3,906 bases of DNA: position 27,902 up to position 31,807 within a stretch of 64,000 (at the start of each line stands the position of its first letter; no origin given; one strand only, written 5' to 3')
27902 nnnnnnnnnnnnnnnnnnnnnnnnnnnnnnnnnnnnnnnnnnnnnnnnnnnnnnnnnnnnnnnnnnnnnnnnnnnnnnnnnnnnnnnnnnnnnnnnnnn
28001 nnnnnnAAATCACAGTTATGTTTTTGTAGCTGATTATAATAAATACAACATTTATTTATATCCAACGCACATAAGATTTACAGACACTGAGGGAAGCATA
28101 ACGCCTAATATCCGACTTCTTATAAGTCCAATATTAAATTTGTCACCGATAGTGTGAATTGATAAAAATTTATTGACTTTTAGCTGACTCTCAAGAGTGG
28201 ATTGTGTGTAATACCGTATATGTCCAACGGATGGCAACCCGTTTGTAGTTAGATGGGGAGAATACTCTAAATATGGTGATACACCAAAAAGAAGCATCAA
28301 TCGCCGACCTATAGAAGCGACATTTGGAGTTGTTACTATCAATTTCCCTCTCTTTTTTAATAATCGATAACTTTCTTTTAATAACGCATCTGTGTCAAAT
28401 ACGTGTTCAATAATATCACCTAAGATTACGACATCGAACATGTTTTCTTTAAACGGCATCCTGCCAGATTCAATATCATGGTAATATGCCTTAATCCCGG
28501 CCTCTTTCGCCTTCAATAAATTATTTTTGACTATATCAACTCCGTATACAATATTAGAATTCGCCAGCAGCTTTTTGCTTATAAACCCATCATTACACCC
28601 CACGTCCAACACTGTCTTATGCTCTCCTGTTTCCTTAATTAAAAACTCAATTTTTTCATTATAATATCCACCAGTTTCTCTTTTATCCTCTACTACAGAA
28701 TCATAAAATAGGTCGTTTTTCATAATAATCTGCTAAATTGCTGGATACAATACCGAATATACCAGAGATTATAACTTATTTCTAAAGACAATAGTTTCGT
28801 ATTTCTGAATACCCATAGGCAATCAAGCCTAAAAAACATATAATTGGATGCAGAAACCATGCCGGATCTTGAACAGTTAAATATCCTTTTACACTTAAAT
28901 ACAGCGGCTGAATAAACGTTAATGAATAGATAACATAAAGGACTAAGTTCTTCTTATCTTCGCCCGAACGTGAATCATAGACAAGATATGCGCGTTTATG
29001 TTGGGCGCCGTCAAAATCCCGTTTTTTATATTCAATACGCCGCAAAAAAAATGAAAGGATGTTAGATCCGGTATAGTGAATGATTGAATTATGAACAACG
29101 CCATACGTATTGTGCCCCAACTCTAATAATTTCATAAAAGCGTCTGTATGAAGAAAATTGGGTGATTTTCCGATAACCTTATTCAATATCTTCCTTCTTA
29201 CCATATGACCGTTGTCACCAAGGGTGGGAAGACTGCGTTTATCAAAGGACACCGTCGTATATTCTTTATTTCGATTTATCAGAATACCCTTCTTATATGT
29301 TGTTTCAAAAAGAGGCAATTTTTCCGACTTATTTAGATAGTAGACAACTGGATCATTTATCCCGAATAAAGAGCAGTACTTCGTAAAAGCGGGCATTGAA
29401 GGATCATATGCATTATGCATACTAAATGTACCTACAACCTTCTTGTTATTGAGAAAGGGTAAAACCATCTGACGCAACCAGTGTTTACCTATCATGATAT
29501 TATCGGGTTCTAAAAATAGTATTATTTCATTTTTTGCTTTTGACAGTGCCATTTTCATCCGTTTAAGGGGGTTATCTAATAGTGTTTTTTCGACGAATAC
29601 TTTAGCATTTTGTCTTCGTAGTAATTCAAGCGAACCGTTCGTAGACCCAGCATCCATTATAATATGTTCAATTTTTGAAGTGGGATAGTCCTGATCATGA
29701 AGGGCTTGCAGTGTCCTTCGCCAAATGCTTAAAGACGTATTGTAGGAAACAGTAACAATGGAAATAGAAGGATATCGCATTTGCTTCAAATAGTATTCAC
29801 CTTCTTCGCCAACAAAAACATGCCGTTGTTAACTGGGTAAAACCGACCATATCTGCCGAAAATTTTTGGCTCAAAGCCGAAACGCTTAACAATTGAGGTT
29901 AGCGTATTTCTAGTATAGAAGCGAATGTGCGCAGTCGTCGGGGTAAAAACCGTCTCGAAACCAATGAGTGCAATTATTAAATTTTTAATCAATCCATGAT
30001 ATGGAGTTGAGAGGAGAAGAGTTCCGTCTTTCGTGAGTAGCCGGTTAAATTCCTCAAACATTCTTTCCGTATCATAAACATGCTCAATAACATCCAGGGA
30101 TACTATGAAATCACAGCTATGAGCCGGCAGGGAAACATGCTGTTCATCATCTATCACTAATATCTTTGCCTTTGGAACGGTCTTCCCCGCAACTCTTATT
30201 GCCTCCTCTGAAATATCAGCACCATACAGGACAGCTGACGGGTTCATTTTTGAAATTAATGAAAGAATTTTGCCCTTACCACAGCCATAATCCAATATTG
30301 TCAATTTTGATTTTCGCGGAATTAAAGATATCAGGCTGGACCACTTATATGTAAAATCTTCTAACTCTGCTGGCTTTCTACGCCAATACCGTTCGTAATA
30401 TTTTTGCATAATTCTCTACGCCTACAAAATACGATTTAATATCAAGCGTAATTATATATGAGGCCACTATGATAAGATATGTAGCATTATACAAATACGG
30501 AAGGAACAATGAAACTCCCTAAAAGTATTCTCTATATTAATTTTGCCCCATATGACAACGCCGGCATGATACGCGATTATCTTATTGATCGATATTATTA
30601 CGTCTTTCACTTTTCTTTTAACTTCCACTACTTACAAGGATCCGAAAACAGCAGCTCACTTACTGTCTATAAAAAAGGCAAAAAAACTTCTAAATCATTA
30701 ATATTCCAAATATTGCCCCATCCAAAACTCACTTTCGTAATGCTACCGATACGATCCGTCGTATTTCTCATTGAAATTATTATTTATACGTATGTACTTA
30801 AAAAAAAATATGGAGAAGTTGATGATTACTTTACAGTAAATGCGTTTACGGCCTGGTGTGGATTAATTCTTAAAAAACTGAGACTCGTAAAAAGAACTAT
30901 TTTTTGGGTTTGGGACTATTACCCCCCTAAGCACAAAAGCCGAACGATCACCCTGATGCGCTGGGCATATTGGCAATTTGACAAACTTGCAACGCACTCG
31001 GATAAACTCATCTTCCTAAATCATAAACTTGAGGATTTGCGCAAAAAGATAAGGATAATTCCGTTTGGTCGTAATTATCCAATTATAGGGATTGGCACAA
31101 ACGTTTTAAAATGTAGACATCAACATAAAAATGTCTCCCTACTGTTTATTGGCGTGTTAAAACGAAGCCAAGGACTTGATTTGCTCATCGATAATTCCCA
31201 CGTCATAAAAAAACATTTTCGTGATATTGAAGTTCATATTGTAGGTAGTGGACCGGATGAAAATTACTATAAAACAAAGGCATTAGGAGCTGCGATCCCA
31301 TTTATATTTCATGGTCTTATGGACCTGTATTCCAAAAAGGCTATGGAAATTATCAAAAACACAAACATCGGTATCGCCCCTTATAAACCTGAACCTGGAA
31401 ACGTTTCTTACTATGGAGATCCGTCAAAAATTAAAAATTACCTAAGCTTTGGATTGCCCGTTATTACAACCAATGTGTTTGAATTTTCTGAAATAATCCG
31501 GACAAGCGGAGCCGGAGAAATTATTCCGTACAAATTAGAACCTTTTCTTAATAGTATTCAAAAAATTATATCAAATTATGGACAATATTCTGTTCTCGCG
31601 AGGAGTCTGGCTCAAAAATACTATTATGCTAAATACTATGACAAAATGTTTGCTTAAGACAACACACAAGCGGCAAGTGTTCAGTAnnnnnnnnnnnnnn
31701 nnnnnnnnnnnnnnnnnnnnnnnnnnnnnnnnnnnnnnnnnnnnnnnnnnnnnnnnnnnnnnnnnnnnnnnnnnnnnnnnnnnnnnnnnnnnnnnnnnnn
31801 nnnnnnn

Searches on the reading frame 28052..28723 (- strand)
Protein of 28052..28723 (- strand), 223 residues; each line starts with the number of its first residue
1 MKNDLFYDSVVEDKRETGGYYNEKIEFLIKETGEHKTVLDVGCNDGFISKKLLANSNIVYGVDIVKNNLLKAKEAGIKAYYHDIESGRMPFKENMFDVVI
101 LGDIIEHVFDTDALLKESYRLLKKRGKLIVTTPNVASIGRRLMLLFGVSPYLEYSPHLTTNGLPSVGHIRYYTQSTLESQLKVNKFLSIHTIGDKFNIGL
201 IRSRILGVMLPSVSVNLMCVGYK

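Call 11: search_protein_families(library=pfam, proteins=[window:28052-28723:-], max_evalue=0.001)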
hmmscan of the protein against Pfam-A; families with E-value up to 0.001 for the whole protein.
window:28052-28723:- (223 aa): 9 families
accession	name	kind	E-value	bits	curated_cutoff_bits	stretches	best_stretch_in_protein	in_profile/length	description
PF08241.18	Methyltransf_11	-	3.2e-17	63.4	21.2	1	39-130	1-95/95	Methyltransferase domain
PF13489.12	Methyltransf_23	-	8.1e-15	55.4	27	1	20-182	8-155/164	Methyltransferase domain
PF13847.12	Methyltransf_31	-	8.7e-15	55.1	27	1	34-134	3-113/145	Methyltransferase domain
PF13649.12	Methyltransf_25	-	2.3e-12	47.8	27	1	38-126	1-97/97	Methyltransferase domain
PF07021.18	MetW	-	1.8e-11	44.4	21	1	36-147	15-125/193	Methionine biosynthesis protein MetW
PF08242.18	Methyltransf_12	-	6.8e-11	43.2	30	1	39-128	1-98/98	Methyltransferase domain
PF01209.24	Ubie_methyltran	-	4.5e-06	26.6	20.1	1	34-130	47-151/233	ubiE/COQ5 methyltransferase family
PF03141.22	Methyltransf_29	-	2.3e-05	23.6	23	1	25-136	105-223/506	Putative S-adenosyl-L-methionine-dependent methyltransferase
PF05401.17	NodS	-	0.00067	20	24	1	28-149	37-162/201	Nodulation protein S (NodS)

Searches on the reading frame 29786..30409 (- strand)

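Call 11: search_protein_families(library=pfam, proteins=[window:29786-30409:-], max_evalue=0.001)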
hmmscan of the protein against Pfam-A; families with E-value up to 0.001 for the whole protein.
window:29786-30409:- (207 aa): 8 families
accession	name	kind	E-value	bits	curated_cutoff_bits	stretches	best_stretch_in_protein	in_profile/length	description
PF13489.12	Methyltransf_23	-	2.8e-22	79.6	27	1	21-180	7-160/164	Methyltransferase domain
PF08241.18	Methyltransf_11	-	2.5e-17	63.7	21.2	1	39-132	1-94/95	Methyltransferase domain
PF13847.12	Methyltransf_31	-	2e-15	57.1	27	1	33-137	2-113/145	Methyltransferase domain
PF13649.12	Methyltransf_25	-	2.6e-13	50.9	27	1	38-129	1-97/97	Methyltransferase domain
PF08242.18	Methyltransf_12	-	2.2e-12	48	30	1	39-131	1-98/98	Methyltransferase domain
PF05175.20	MTS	-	2.5e-08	34.2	23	1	26-134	23-139/170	Methyltransferase small domain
PF02353.26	CMAS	-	1.3e-05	25.2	27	1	23-135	51-166/273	Mycolic acid cyclopropane synthetase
PF06325.19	PrmA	-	9.6e-05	22.4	22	1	34-134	161-259/296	Ribosomal protein L11 methyltransferase (PrmA)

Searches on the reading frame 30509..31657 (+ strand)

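Call 11: search_protein_families(library=pfam, proteins=[window:30509-31657:+], max_evalue=0.001)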
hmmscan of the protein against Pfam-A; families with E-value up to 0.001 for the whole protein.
window:30509-31657:+ (382 aa): 2 families
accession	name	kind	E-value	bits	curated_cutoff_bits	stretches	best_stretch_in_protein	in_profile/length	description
PF13692.12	Glyco_trans_1_4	-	4.1e-13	50.2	27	1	210-356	3-142/142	Glycosyl transferases group 1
PF00534.26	Glycos_transf_1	-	5e-11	42.9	26.4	1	206-358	13-160/172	Glycosyl transferases group 1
